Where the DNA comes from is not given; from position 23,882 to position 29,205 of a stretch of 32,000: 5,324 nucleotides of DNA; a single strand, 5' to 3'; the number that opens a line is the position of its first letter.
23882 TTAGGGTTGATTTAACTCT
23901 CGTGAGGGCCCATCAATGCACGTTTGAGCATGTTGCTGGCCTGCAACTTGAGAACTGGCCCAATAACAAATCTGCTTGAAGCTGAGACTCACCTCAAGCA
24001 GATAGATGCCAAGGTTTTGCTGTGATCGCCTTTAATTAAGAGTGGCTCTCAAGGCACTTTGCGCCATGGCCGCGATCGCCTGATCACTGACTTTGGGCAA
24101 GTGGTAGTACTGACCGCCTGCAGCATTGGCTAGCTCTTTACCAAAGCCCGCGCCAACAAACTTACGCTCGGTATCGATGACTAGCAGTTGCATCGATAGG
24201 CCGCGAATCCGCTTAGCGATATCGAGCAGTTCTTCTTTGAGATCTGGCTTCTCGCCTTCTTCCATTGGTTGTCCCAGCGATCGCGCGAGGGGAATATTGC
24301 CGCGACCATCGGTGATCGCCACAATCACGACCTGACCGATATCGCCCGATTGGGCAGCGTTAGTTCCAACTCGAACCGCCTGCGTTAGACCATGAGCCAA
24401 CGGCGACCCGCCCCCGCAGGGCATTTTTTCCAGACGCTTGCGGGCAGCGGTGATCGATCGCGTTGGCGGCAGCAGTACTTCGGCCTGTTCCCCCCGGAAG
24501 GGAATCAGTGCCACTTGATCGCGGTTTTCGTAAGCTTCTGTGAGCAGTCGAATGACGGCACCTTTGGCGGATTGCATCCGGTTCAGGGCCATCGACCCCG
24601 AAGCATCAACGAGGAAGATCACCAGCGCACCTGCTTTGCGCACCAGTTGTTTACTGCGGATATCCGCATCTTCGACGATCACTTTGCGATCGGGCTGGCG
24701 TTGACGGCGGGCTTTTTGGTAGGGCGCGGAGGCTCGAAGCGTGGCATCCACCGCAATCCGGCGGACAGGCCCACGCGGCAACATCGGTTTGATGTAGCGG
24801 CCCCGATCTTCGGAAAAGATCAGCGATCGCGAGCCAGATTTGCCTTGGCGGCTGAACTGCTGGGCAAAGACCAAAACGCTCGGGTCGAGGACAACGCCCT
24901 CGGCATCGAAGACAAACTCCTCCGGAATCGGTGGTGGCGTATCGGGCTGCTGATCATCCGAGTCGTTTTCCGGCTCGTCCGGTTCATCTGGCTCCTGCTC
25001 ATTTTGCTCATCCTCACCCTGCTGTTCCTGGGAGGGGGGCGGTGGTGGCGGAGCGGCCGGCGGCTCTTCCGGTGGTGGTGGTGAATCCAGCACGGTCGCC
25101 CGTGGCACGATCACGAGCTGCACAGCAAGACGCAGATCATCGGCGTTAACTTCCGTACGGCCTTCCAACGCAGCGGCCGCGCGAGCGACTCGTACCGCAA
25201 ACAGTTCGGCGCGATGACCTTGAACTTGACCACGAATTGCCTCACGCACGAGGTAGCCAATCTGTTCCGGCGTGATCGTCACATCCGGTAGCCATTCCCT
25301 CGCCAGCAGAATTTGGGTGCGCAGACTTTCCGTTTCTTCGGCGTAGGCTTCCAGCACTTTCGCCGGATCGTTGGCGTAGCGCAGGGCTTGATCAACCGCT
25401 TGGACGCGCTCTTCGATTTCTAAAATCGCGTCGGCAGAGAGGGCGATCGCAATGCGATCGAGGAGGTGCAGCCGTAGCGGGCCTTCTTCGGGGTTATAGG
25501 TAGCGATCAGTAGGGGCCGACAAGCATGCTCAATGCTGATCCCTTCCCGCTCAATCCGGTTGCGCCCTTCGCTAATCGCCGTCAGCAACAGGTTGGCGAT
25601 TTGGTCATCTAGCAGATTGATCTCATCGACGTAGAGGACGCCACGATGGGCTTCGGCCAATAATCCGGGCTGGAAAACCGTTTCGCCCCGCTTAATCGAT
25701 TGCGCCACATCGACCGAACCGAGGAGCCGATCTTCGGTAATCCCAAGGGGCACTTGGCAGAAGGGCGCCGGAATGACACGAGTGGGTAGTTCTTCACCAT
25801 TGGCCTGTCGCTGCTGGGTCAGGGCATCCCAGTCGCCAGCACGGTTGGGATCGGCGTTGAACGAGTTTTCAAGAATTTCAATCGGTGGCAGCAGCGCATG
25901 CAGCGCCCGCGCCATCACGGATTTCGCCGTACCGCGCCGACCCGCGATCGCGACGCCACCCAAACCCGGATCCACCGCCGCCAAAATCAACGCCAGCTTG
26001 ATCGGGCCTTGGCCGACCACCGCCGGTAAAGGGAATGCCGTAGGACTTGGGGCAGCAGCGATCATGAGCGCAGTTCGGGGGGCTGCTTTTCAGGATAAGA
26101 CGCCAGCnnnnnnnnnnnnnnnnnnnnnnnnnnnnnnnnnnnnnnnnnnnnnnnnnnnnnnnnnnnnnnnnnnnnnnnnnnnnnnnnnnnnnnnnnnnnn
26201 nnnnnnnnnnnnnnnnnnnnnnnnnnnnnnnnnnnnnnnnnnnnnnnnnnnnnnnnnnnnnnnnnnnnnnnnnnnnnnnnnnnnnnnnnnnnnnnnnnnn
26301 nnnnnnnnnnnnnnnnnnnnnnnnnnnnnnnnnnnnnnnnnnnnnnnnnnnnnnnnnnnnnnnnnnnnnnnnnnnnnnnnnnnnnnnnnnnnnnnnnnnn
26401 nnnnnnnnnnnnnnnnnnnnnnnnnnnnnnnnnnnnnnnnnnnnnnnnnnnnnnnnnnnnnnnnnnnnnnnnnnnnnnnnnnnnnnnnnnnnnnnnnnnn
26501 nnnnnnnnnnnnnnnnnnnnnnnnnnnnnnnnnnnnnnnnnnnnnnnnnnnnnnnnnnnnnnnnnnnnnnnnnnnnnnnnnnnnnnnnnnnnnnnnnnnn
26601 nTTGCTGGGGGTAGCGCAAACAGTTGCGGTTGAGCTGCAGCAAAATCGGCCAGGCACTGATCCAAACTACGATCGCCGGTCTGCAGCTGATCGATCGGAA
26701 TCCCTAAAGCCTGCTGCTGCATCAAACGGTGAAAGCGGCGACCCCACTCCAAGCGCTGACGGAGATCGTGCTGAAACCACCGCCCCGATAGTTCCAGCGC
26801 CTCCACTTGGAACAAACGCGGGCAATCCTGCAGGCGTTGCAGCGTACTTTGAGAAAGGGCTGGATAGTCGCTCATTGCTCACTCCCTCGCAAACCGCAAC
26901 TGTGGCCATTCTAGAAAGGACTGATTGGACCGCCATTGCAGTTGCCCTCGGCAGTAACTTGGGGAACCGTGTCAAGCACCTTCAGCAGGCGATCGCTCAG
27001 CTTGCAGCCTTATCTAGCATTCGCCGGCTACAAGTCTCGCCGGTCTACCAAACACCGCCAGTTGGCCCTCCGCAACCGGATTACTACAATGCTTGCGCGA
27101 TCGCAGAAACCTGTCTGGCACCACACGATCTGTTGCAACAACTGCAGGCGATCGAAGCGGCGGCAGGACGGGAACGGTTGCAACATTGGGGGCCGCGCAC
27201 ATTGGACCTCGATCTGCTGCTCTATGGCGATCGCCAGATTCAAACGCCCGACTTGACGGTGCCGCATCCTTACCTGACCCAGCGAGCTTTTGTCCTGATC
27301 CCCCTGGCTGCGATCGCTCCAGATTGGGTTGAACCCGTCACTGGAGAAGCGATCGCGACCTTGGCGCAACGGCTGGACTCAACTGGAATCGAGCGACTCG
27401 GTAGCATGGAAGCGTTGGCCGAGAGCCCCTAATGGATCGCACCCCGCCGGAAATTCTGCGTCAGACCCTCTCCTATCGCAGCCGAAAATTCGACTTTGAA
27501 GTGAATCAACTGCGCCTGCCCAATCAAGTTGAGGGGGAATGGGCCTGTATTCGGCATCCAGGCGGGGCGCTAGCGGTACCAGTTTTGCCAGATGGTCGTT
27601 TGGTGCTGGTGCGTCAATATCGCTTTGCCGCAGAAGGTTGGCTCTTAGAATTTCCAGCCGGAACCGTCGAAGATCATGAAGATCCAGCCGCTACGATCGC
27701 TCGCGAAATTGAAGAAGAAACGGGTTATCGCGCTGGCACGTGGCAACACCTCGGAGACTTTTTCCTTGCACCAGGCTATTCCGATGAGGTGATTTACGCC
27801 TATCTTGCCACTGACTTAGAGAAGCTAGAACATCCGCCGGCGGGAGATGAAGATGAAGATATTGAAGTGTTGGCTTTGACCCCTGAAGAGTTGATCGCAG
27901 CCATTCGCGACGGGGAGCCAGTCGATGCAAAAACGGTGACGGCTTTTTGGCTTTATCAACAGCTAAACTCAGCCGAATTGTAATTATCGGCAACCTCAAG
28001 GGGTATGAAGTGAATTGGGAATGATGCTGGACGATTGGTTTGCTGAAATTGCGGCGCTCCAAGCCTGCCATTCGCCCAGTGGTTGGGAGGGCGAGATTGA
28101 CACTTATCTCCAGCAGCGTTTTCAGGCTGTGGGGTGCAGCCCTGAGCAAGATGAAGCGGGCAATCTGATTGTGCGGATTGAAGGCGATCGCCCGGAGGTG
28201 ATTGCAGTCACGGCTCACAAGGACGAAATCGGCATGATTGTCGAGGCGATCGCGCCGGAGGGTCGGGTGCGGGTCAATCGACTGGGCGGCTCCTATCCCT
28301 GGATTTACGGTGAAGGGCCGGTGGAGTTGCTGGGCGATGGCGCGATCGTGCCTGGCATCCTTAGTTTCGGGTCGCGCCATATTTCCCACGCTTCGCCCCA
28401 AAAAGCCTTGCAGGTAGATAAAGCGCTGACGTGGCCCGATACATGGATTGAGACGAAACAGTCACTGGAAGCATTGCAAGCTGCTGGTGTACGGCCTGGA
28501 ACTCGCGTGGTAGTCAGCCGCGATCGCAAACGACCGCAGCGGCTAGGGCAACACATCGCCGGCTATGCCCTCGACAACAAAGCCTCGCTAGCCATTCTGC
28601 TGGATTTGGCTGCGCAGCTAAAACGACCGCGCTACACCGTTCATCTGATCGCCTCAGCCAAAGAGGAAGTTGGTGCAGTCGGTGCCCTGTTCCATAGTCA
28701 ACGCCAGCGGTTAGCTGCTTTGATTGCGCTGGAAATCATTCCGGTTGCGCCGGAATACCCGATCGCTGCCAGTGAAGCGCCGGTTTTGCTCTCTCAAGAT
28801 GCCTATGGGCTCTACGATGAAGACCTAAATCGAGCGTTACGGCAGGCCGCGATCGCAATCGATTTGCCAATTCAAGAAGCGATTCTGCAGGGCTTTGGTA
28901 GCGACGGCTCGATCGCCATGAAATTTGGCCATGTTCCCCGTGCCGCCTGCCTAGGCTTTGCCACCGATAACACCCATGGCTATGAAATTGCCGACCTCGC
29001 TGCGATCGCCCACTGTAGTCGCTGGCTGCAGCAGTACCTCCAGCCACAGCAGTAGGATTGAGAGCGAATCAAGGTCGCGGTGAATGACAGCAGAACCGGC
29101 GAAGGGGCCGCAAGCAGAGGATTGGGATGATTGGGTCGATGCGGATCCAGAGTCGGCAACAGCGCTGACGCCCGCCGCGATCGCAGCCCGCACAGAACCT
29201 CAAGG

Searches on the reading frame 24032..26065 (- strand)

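Call 95: search_protein_families(library=pfam, proteins=[window:24032-26065:-], max_evalue=0.001)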
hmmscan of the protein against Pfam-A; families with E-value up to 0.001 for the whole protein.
window:24032-26065:- (677 aa): 7 families
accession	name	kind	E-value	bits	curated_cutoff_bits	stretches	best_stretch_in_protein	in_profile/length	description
PF17863.7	AAA_lid_2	-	3.1e-14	52.9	22.7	1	272-339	4-70/74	AAA lid domain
PF13519.12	VWA_2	-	4.3e-14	53.5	27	1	482-587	1-106/107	von Willebrand factor type A domain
PF01078.27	Mg_chelatase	-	1e-11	45.1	20.3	1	15-192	4-158/207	Magnesium chelatase, subunit ChlI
PF07728.20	AAA_5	-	3.9e-07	30.6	22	1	107-194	35-125/139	AAA domain (dynein-related subfamily)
PF00092.34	VWA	-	4.1e-07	30.8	23.8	1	482-589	2-115/174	von Willebrand factor type A domain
PF00158.32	Sigma54_activat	-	3.6e-05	24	20.2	0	132-188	85-139/168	Sigma-54 interaction domain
PF00493.29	MCM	-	3.6e-05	23.4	23.3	1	120-195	101-176/224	MCM P-loop domain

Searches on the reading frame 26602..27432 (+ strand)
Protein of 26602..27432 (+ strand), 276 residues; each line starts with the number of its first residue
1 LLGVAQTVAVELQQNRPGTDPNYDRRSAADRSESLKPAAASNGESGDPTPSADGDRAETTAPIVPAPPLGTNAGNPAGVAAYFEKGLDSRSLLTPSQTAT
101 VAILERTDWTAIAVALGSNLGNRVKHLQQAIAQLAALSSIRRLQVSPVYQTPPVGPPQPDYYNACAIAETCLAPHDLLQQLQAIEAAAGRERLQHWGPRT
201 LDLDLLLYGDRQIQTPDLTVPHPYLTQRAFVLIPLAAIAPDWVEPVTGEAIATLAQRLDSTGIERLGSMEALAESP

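Call 95: search_protein_families(library=pfam, proteins=[window:26602-27432:+], max_evalue=0.001)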
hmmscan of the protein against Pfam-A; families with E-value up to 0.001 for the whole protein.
window:26602-27432:+ (276 aa): 1 family
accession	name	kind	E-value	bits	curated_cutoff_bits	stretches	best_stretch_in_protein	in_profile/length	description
PF01288.25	HPPK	-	1.7e-41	141.7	25.7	1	114-240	2-116/116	7,8-dihydro-6-hydroxymethylpterin-pyrophosphokinase (HPPK)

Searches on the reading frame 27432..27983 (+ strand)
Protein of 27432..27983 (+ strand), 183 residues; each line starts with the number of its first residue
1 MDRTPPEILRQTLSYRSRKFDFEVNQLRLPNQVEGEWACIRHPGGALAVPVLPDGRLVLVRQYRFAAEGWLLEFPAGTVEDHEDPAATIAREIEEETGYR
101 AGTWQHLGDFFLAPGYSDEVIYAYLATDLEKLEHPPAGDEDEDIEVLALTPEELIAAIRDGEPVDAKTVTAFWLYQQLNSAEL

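Call 95: search_protein_families(library=pfam, proteins=[window:27432-27983:+], max_evalue=0.001)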
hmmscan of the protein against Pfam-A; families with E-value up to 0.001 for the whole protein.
window:27432-27983:+ (183 aa): 1 family
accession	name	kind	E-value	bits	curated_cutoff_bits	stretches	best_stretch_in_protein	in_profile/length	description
PF00293.34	NUDIX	-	2.5e-19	70.1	21.1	1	45-170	5-132/134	NUDIX domain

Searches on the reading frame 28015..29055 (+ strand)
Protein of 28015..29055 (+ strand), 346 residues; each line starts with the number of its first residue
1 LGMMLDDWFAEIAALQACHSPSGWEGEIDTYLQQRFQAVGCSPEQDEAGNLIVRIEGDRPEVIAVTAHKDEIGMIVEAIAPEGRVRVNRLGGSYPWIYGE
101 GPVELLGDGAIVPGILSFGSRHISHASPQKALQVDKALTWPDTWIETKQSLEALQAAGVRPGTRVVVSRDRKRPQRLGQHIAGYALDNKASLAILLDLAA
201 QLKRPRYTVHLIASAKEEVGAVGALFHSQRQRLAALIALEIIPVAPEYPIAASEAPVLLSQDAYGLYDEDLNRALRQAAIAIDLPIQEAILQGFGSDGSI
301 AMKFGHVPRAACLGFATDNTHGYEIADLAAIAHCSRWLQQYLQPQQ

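Call 95: search_protein_families(library=pfam, proteins=[window:28015-29055:+], max_evalue=0.001)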
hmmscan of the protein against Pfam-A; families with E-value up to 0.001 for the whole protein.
window:28015-29055:+ (346 aa): 3 families
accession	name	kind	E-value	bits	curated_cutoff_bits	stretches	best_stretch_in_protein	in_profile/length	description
PF05343.19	Peptidase_M42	-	9.3e-53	179.6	23.2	1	49-335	1-290/292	M42 glutamyl aminopeptidase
PF04389.22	Peptidase_M28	-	1.6e-06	28.4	21.3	1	185-242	30-95/193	Peptidase family M28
PF01546.33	Peptidase_M20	-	2.8e-05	24.6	24.6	1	186-341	34-203/206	Peptidase family M20/M25/M40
